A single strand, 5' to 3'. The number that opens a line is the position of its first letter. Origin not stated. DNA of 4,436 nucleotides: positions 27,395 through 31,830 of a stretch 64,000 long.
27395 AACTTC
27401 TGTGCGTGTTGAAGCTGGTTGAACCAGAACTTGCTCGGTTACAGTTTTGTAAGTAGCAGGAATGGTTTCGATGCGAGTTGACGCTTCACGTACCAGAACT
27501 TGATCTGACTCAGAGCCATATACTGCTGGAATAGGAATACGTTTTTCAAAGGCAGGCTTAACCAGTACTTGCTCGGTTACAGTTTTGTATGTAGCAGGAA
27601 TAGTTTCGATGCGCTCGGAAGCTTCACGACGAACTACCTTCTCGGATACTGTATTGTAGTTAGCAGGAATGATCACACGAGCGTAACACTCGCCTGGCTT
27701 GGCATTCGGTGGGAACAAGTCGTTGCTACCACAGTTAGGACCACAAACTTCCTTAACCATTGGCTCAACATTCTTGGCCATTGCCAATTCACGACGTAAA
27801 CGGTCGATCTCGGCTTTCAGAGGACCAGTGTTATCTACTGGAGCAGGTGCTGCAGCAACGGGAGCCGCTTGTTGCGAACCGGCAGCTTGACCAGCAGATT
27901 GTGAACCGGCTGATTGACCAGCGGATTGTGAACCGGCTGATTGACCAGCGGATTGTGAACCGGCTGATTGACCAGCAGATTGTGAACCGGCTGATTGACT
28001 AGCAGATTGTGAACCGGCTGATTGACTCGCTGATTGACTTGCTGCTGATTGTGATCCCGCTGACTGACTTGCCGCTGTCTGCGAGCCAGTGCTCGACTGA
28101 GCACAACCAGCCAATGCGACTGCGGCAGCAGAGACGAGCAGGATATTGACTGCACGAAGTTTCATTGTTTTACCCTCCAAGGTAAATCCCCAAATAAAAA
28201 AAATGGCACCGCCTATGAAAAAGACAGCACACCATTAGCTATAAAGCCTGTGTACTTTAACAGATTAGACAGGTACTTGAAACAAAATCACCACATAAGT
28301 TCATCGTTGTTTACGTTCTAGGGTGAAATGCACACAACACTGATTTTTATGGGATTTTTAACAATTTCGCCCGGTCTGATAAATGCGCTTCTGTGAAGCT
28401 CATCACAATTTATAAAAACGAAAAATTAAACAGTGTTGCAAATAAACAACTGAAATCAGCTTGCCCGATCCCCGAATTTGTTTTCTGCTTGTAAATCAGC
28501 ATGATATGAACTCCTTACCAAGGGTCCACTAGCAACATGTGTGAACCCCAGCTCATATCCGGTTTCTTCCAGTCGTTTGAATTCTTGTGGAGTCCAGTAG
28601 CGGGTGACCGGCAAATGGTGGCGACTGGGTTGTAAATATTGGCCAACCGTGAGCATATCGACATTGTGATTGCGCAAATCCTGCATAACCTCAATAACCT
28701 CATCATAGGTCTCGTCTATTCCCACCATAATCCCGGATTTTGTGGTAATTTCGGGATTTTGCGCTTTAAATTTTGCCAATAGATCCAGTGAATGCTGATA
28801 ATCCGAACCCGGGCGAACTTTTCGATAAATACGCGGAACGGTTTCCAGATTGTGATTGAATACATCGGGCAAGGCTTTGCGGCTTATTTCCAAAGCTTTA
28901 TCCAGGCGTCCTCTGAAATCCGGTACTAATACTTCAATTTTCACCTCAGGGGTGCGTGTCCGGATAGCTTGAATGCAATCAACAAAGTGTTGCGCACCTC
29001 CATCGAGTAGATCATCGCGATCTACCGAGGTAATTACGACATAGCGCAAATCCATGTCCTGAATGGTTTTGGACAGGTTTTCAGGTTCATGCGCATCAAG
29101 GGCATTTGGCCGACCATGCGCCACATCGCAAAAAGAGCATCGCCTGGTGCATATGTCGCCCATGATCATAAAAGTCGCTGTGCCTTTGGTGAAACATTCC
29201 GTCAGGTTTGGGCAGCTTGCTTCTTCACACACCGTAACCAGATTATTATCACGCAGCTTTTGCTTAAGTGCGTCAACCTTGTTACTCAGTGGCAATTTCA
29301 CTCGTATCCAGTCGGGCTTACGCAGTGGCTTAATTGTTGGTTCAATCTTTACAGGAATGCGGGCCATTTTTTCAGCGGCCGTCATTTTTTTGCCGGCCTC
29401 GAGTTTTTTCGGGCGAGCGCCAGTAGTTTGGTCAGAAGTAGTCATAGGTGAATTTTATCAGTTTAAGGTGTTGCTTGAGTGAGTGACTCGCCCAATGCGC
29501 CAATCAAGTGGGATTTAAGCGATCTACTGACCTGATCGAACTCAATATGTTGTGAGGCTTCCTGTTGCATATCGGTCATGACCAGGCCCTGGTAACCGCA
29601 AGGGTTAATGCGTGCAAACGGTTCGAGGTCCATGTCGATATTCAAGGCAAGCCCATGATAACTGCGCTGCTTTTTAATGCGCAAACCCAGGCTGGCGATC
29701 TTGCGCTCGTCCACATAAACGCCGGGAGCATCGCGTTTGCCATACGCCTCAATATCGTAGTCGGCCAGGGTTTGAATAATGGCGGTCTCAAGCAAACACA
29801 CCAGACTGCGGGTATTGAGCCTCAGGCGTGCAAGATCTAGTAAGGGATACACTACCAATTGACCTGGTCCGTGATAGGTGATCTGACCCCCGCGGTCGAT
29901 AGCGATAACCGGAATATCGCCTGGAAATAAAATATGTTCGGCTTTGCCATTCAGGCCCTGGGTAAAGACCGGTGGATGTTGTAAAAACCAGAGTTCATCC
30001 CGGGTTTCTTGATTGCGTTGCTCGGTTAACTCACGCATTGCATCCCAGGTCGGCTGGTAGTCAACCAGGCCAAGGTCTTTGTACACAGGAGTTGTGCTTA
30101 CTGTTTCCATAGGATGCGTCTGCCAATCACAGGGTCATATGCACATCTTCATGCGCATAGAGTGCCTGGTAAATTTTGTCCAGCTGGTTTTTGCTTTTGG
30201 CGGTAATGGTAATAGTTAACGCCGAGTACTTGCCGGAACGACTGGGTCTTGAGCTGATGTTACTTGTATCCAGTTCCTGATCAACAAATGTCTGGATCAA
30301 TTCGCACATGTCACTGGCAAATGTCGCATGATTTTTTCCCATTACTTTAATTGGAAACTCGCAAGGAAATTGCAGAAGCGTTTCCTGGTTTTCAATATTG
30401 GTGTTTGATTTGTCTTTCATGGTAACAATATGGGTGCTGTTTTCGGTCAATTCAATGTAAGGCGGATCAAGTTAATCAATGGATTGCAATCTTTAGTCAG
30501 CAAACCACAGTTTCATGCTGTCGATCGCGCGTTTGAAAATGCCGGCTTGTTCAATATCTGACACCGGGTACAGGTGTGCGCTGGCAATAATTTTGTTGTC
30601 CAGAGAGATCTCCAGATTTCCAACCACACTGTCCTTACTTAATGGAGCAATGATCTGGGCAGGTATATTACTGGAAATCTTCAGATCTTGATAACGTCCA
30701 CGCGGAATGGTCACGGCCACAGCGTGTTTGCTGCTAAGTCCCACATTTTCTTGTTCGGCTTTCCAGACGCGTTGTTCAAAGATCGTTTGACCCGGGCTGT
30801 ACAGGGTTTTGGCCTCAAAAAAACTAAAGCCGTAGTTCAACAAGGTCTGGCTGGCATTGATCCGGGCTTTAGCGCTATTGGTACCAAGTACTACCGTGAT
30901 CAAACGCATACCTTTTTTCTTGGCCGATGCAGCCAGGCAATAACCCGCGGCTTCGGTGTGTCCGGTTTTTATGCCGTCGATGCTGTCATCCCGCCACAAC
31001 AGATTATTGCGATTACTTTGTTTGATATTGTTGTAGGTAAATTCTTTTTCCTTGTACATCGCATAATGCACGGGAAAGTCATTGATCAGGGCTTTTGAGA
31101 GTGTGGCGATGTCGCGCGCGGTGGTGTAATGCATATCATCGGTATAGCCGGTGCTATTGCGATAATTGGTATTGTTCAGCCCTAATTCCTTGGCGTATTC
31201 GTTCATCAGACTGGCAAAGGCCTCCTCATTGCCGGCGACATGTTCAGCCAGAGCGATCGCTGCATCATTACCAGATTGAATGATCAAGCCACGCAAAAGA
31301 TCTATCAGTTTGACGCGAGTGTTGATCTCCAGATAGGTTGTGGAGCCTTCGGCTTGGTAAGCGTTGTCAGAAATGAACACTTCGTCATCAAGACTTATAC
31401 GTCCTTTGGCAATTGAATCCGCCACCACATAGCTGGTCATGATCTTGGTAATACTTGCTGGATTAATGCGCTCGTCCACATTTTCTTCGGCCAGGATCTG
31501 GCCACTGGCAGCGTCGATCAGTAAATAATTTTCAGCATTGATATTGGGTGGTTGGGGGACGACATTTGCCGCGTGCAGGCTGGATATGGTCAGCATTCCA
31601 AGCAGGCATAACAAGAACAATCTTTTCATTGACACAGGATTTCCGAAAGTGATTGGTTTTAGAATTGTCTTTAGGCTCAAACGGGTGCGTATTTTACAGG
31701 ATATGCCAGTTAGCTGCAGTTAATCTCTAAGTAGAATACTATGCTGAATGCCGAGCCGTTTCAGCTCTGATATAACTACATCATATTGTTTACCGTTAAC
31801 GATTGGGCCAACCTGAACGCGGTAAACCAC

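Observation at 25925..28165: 746-aa lipoprotein built from 2 x 10 copies of a 23-aa [IV]PAxY repeat plus a Cys-rich peptidoglycan-binding domain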

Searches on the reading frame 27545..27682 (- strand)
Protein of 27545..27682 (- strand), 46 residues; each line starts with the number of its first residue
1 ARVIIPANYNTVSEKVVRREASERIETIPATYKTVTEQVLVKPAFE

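Call 39: search_protein_representatives(alignment_id=A2)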
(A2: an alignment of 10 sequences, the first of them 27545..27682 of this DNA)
Query: 10 sequences, 46 profile positions. Proteins with E-value up to 0.001 (for the whole library): 1797; up to 1e-10: 1095; up to 1e-30: 261. The best 150 are listed.
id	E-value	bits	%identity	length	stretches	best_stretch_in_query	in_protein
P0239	6.5e-113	384.6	-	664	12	4-46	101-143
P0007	2.3e-100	344.5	-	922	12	1-44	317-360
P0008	4.6e-99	340.3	-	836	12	2-45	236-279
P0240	9.0e-89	307.4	-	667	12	2-46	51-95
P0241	1.4e-86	300.3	-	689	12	5-46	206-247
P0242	3.9e-83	289.3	-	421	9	1-44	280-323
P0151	1.3e-81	284.4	-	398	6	1-46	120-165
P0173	4.4e-81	282.8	-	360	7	1-46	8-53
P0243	7.8e-81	281.9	-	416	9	1-45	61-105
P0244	6.7e-79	275.8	-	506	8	1-46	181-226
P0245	3.1e-78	273.6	-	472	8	1-46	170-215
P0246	1.1e-77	271.9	-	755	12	3-45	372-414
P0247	8.3e-76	265.9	-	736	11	4-44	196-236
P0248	4.1e-74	260.4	-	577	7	2-46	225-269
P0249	2.9e-72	254.5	-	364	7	1-46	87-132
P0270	3.8e-54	196.5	-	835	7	2-43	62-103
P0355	2.8e-41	155.3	-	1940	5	1-42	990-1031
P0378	3.7e-38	145.3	-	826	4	4-45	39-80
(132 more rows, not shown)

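Call 74: search_solved_structures(query=A2, max_evalue=10)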
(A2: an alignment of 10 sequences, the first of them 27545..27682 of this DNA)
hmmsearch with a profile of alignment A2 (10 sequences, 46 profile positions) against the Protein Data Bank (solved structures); distinct sequences matched with E-value up to 10: 4.
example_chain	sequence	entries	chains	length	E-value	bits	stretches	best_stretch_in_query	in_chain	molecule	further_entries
1uc2_A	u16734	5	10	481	0.72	13.1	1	18-41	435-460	hypothetical protein PH1602 | tRNA-splicing ligase RtcB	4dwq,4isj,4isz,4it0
4dwr_B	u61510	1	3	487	0.75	13.1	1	18-41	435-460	tRNA-splicing ligase RtcB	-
7lfq_A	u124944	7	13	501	0.81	13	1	18-41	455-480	RNA-splicing ligase RtcB | tRNA-splicing ligase RtcB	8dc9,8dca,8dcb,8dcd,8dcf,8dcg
7pc2_P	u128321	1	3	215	1.4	12.1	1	13-32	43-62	7-269 IgA Fab light chain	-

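Call 75: search_protein_families(library=pfam, proteins=[P0355, P0239, P0270, P0378], max_evalue=0.001)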
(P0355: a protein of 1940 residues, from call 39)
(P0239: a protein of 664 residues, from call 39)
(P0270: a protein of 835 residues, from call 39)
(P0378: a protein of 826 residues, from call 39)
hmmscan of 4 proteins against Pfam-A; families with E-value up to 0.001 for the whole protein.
P0355 (1940 aa): 9 families
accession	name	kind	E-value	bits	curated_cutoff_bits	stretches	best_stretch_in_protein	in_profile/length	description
PF07678.20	TED_complement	-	2.5e-25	89.7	22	1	1461-1742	10-310/312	A-macroglobulin TED domain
PF13620.12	CarboxypepD_reg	-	1e-18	67.9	32.3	2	761-845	2-81/82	Carboxypeptidase regulatory-like domain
PF13715.12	CarbopepD_reg_2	-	3.3e-17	62.7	32.2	2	761-855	1-86/88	CarboxypepD_reg-like domain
PF01835.25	MG2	-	3.3e-15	56.7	32.8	1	132-220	1-88/96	MG2 domain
PF00207.28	A2M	-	2.7e-08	34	21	1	1269-1356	1-89/92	Alpha-2-macroglobulin family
PF07715.20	Plug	-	3e-08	34.6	23.9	1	870-940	6-80/107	TonB-dependent Receptor Plug Domain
PF07677.20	A2M_recep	-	5e-05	24.3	21.7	1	1864-1937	10-87/95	A-macroglobulin receptor binding domain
PF17973.7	bMG10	-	9.7e-05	23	26.2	0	1836-1935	23-129/131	Bacterial Alpha-2-macroglobulin MG10 domain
PF09430.16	EMC7_beta-sandw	-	0.0005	20.7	26.6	0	801-843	27-70/122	ER membrane protein complex subunit 7, beta-sandwich domain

P0239 (664 aa): 1 family
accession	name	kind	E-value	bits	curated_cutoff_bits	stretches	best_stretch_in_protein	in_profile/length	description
PF00691.25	OmpA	-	5.9e-20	71.9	27.2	1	420-514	2-98/98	OmpA family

P0270 (835 aa): 2 families
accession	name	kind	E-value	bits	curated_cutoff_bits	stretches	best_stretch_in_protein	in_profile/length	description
PF00188.32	CAP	-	1.9e-17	64.6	21.1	2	500-619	2-116/117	Cysteine-rich secretory protein family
PF01471.23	PG_binding_1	-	1.2e-11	45.1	23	1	324-377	3-57/57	Putative peptidoglycan binding domain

P0378 (826 aa): 6 families
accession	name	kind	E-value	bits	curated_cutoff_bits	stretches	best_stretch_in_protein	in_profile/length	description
PF12034.13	YfbK_C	-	1.6e-70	237.5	25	1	640-823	1-183/184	Uncharacterized protein YfbK, C-terminal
PF12450.13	vWF_A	-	7.4e-45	151.3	25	1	355-447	2-94/94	von Willebrand factor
PF00092.34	VWA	-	4.5e-17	63.2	23.8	1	464-626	1-164/174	von Willebrand factor type A domain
PF13519.12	VWA_2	-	1.9e-15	57.9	27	1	465-569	1-106/107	von Willebrand factor type A domain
PF01471.23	PG_binding_1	-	3.9e-11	43.4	23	1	256-309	3-57/57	Putative peptidoglycan binding domain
PF13768.12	VWA_3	-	1.7e-07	31.8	27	1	464-621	2-153/155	von Willebrand factor type A domain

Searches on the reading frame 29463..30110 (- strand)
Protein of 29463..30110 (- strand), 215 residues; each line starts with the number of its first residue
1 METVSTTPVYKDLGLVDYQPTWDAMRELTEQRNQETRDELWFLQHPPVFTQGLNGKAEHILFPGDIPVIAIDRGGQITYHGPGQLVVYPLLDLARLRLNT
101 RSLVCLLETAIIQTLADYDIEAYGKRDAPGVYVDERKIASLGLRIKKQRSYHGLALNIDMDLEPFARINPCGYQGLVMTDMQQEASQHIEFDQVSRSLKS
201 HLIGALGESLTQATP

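Call 23: search_protein_families(library=pfam, proteins=[window:29463-30110:-], max_evalue=0.001)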
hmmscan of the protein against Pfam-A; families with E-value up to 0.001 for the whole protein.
window:29463-30110:- (215 aa): 2 families
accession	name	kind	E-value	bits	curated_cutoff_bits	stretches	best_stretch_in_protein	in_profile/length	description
PF21948.1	LplA-B_cat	-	5.1e-39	134.7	27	1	17-202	1-199/200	Lipoyl protein ligase A/B catalytic domain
PF03099.24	BPL_LplA_LipB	-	0.00031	21.1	21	1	64-161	24-133/133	Biotin/lipoate A/B protein ligase family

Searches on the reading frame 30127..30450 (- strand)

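Call 23: search_protein_families(library=pfam, proteins=[window:30127-30450:-], max_evalue=0.001)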
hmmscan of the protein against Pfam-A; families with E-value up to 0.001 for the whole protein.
window:30127-30450:- (107 aa): 1 family
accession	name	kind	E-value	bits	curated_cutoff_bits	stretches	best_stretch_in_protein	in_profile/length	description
PF04359.20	DUF493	-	9.8e-30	103.4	24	1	23-107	1-84/84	Protein of unknown function (DUF493)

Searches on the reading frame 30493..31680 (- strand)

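Call 23: search_protein_families(library=pfam, proteins=[window:30493-31680:-], max_evalue=0.001)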
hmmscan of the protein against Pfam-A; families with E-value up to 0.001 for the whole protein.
window:30493-31680:- (395 aa): 4 families
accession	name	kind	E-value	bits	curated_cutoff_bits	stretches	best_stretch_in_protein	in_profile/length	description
PF00768.25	Peptidase_S11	-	1.2e-84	284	27.6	1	42-268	5-238/239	D-alanyl-D-alanine carboxypeptidase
PF07943.18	PBP5_C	-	2.7e-18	66.3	21.2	1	288-377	1-90/91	Penicillin-binding protein 5, C-terminal domain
PF13354.11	Beta-lactamase2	-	2.2e-15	57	22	1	60-227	10-172/214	Beta-lactamase enzyme family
PF00144.29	Beta-lactamase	-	0.00056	19.6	27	0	68-129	46-100/329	Beta-lactamase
